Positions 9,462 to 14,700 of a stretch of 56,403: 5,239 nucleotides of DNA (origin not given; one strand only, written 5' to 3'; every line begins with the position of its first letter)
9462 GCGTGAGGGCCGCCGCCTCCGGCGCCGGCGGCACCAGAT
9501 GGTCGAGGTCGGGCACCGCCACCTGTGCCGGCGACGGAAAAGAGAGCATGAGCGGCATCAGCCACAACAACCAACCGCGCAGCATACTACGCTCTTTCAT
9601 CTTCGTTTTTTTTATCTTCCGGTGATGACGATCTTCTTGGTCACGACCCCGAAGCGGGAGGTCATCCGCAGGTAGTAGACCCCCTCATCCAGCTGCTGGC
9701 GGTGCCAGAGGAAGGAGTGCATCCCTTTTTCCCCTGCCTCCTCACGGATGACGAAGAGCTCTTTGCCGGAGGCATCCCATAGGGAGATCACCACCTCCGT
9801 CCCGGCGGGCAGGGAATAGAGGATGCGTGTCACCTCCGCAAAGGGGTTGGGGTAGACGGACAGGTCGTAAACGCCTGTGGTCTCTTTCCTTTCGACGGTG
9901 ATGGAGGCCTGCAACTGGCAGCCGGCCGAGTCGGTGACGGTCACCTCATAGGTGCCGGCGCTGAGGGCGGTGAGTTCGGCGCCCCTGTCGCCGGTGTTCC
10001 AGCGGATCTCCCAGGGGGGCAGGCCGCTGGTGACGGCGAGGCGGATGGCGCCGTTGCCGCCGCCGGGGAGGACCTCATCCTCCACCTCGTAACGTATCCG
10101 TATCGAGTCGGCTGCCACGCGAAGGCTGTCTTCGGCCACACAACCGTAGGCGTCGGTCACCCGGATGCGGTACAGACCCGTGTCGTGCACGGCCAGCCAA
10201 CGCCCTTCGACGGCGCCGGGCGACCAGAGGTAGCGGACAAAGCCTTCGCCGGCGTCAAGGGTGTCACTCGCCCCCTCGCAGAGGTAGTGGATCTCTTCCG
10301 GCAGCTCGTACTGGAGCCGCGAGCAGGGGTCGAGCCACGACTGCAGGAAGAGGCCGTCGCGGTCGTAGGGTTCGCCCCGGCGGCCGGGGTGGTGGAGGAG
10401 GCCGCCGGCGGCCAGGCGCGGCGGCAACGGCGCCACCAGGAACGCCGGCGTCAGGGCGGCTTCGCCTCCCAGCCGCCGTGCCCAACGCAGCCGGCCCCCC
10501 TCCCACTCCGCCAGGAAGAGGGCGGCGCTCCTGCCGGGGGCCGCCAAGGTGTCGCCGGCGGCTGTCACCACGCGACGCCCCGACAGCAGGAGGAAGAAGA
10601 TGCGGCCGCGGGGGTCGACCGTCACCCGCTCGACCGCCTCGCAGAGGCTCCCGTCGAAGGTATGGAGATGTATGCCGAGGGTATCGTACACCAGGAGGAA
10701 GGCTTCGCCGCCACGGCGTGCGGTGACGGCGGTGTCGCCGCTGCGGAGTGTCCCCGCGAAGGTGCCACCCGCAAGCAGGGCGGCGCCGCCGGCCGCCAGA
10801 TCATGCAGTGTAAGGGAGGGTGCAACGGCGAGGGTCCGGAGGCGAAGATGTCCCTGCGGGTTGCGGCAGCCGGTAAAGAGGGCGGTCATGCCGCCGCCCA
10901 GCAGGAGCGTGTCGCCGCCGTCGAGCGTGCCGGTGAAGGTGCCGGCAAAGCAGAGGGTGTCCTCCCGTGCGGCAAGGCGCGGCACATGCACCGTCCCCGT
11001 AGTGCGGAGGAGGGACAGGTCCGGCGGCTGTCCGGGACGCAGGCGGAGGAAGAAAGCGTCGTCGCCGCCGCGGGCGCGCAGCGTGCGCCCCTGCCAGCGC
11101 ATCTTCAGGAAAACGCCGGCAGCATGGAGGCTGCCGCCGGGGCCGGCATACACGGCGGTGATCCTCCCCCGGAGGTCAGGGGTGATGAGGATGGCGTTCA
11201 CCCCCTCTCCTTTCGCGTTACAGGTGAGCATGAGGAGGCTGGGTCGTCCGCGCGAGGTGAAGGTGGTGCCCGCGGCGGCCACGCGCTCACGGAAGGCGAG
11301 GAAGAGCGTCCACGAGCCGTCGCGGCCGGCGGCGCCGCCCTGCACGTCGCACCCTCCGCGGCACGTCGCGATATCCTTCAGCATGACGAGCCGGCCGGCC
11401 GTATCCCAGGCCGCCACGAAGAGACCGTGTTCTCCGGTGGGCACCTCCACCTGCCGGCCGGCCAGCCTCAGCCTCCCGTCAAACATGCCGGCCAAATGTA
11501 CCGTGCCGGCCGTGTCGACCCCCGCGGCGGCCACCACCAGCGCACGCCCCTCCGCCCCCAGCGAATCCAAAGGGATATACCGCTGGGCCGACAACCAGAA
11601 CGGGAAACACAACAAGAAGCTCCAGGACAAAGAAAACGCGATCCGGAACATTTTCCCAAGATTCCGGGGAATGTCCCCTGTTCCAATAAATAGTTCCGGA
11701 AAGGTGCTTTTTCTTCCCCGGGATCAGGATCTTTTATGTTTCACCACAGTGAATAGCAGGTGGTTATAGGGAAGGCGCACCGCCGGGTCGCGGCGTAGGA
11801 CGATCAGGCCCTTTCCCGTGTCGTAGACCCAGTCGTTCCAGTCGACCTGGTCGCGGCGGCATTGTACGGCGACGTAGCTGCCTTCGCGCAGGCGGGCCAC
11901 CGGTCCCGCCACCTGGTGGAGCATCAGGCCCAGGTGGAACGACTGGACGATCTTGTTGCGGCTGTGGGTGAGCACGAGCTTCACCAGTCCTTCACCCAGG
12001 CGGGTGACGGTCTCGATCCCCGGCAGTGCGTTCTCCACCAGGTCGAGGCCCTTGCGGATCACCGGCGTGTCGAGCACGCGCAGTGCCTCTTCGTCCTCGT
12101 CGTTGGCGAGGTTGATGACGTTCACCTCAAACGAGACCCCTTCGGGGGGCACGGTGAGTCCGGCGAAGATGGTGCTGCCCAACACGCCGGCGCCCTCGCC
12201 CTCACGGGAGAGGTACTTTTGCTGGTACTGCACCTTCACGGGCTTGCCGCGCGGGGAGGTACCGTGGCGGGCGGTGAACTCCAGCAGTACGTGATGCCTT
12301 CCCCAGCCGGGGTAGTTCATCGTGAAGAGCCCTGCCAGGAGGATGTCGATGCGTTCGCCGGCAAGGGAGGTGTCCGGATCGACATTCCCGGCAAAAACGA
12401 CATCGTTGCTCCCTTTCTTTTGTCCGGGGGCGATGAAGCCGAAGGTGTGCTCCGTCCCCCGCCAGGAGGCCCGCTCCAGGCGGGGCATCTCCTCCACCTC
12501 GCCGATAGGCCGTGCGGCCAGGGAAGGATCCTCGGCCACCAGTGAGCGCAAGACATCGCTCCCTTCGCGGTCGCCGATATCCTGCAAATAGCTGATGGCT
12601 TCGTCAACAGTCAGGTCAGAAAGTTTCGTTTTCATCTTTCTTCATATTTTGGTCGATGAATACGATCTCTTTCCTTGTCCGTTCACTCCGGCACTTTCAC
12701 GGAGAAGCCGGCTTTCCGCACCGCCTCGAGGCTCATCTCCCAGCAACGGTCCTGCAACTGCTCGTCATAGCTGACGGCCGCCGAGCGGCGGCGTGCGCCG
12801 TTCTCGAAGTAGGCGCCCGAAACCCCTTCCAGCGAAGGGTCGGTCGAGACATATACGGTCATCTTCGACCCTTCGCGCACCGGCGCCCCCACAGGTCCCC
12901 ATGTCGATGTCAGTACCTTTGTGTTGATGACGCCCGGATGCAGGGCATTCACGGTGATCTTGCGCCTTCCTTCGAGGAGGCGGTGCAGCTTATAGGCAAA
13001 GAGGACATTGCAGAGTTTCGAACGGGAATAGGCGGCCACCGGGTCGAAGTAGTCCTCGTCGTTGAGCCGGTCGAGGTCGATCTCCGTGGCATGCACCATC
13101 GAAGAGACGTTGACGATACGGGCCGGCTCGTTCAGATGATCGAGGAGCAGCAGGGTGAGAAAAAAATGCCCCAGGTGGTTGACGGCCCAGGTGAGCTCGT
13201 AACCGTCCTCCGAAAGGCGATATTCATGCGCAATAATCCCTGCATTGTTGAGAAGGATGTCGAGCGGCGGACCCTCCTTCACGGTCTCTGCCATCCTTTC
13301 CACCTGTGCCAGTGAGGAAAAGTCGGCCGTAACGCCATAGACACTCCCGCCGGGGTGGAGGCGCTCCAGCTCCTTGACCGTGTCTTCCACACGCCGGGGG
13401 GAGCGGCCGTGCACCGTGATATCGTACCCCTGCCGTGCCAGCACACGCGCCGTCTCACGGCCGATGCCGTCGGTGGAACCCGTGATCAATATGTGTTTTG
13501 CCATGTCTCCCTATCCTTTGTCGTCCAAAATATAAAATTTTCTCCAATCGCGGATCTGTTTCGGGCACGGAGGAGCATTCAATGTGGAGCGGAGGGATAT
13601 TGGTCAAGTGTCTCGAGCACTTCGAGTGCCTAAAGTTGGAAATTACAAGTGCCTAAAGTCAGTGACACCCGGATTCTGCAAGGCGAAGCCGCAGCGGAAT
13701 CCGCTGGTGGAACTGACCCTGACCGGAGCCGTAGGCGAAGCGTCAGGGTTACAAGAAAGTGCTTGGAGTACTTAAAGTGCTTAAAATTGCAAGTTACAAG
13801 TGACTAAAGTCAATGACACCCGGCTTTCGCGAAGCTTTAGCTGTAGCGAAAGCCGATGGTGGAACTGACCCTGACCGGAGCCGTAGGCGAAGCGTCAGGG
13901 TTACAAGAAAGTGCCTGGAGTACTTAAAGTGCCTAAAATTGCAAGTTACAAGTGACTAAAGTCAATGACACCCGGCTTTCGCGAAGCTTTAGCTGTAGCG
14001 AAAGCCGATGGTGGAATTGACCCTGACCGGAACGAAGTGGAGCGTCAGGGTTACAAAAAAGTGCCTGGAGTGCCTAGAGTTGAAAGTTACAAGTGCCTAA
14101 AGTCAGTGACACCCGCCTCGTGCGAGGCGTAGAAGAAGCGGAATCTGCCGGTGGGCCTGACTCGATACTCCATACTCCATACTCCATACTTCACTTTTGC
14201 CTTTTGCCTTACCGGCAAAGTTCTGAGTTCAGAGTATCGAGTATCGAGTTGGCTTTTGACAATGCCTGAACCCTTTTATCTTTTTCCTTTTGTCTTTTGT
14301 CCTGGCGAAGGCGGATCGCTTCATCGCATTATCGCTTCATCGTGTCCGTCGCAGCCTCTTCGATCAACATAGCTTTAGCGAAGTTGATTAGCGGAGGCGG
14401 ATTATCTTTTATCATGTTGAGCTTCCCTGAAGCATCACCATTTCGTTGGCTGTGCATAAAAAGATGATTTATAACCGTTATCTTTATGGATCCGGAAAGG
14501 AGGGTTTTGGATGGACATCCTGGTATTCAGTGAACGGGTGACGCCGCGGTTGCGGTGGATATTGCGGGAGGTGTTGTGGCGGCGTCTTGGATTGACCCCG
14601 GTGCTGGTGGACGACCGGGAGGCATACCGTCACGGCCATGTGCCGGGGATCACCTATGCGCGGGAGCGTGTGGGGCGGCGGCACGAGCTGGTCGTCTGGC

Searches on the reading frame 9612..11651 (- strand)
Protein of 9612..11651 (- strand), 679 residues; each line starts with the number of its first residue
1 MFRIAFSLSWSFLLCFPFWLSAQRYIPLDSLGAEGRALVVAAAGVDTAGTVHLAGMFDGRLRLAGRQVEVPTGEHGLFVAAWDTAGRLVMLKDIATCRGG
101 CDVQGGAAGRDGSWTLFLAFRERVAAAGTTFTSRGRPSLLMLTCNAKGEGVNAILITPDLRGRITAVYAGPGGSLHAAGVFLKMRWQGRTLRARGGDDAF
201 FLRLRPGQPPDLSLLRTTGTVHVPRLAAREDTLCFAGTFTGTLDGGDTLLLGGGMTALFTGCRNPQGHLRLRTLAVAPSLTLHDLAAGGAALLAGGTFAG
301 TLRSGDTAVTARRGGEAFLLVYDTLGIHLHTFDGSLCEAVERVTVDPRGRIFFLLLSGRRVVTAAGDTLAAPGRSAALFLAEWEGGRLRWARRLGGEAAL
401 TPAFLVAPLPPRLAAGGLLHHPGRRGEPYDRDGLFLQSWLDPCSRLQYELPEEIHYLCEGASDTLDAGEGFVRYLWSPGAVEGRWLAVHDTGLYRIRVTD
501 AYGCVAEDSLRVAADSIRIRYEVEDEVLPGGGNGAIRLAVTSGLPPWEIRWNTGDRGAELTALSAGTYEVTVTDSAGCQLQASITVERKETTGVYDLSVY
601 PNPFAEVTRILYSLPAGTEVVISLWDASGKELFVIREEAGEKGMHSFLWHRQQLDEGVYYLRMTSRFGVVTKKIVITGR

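Call 75: search_protein_families(library=pfam, proteins=[window:9612-11651:-], max_evalue=0.00001)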
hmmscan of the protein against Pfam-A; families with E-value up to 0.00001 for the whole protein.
window:9612-11651:- (679 aa): 1 family
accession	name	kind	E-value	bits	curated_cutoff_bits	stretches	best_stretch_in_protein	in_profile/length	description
PF18962.6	Por_Secre_tail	-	1.7e-07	31.9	27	1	599-676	1-75/75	Secretion system C-terminal sorting domain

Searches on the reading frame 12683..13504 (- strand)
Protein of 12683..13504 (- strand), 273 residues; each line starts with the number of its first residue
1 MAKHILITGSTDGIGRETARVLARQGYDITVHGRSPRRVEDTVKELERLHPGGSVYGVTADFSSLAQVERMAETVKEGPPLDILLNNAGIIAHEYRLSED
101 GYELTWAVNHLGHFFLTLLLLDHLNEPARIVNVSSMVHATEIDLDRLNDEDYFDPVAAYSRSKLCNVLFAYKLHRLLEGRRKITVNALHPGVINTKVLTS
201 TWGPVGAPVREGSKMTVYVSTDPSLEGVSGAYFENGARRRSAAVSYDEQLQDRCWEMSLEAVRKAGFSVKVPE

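Call 75: search_protein_families(library=pfam, proteins=[window:12683-13504:-], max_evalue=0.00001)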
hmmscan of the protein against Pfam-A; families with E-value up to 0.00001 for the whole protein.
window:12683-13504:- (273 aa): 4 families
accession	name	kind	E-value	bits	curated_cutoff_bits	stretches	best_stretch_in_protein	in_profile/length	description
PF00106.31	adh_short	-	3.2e-32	112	26.6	1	3-200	1-189/195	short chain dehydrogenase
PF13561.12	adh_short_C2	-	2.6e-19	70.2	27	1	11-201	5-184/236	Enoyl-(Acyl carrier protein) reductase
PF08659.16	KR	-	8.5e-09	36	22.6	1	5-94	3-95/180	KR domain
PF01370.27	Epimerase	-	5.8e-07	29.6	20.9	1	5-169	1-152/240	NAD dependent epimerase/dehydratase family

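Call 79: find_encoding_contigs(protein=window:12683-13504:-, flank=6000, max_places=8)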
Protein window:12683-13504:- (273 aa): 2 contigs read that carry it; 2 places shown.
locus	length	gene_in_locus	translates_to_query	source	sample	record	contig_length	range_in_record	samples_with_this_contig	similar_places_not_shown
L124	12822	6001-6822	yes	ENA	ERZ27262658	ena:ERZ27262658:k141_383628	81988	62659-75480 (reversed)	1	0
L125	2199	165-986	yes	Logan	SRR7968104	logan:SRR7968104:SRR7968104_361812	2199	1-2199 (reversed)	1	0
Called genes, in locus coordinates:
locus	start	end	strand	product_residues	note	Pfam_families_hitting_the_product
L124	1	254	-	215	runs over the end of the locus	PF02660:G3P_acyltransf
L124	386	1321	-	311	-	PF00056:Ldh_1_N, PF02866:Ldh_1_C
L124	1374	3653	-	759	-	PF00390:malic, PF03949:Malic_M, PF01515:PTA_PTB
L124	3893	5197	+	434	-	PF00285:Citrate_synt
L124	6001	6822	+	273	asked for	PF00106:adh_short, PF01370:Epimerase (weak), PF08659:KR, PF13561:adh_short_C2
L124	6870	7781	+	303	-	-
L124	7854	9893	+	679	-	PF18962:Por_Secre_tail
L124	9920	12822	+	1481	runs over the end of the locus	PF05593:RHS_repeat (faint)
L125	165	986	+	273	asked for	PF00106:adh_short, PF01370:Epimerase (weak), PF08659:KR, PF13561:adh_short_C2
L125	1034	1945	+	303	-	-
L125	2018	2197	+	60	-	?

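Call 85: find_homologous_proteins(query=L124:3893-5197:+, max_evalue=1e-150)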
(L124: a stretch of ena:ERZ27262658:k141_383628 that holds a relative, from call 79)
Query L124:3893-5197:+ (434 aa): 7070 proteins with E <= 1e-150 among 8000 candidates; the best 120 are listed.
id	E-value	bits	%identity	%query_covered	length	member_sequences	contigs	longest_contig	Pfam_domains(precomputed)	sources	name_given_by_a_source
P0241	9.9e-298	1005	100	100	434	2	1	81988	PF00285.27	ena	-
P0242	2.3e-281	951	94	100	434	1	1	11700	PF00285.27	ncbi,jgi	jgi:citrate synthase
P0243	1.4e-280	948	94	100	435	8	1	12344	PF00285.27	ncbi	-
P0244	1.7e-280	948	94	100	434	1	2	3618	PF00285.27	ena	-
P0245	3.4e-280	947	94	100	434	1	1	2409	PF00285.27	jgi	-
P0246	4.3e-280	947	94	100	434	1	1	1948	PF00285.27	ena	-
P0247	4.7e-280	947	94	100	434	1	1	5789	PF00285.27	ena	-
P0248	1.5e-279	945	94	100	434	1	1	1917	PF00285.27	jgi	-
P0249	1.5e-279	945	94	100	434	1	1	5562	PF00285.27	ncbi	-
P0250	2.6e-279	944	94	100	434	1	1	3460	PF00285.27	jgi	jgi:citrate synthase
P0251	4.3e-279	944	94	100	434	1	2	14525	PF00285.27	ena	-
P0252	2.2e-278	941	93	100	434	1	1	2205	PF00285.27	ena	-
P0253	1.8e-277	938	93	100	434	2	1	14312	PF00285.27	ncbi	-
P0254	2.3e-273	925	92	100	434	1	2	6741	PF00285.27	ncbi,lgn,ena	-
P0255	7.1e-268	907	89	100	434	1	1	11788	PF00285.27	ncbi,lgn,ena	-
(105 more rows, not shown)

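Call 86: find_encoding_contigs(protein=P0253, flank=10000, max_places=3)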
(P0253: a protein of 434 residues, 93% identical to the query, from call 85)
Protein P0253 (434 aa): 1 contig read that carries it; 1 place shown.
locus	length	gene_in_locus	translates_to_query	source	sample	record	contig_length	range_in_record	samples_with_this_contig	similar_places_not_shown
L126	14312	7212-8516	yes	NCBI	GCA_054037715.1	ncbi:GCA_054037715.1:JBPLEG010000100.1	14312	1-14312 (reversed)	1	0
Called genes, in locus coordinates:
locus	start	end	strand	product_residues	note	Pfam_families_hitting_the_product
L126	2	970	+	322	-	?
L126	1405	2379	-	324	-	-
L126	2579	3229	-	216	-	PF02660:G3P_acyltransf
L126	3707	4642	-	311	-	PF00056:Ldh_1_N, PF02866:Ldh_1_C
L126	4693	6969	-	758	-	PF00390:malic, PF03949:Malic_M, PF01515:PTA_PTB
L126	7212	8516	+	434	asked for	PF00285:Citrate_synt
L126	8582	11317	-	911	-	PF01326:PPDK_N, PF00391:PEP-utilizers, PF02896:PEP-utilizers_C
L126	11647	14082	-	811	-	PF13620:CarboxypepD_reg, PF13715:CarbopepD_reg_2, PF18939:DUF5686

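Call 87: find_encoding_contigs(protein=P0243, flank=10000, max_places=3)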
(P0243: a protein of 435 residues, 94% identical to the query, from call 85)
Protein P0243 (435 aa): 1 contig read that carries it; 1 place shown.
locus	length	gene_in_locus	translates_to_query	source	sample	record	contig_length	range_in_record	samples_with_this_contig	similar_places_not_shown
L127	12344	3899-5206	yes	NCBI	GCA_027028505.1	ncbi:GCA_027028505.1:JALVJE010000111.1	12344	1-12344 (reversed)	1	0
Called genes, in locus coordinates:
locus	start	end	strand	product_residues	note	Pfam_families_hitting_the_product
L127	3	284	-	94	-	?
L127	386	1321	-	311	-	PF00056:Ldh_1_N, PF02866:Ldh_1_C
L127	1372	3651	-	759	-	PF00390:malic, PF03949:Malic_M, PF01515:PTA_PTB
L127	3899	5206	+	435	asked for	PF00285:Citrate_synt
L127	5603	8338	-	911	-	PF01326:PPDK_N, PF00391:PEP-utilizers, PF02896:PEP-utilizers_C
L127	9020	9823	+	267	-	PF10670:DUF4198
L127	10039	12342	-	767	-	?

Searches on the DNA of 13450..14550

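Call 64: search_rna_families(source=window, start=13450, end=14550, threshold=evalue, max_evalue=1)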
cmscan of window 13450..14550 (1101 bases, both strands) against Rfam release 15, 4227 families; matches with E-value up to 1: 1.
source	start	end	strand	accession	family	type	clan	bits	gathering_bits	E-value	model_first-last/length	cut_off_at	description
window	14161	14246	-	RF03788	MIR5304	Gene; miRNA;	-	19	75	0.53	1-80/80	no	MIR5304 microRNA precursor family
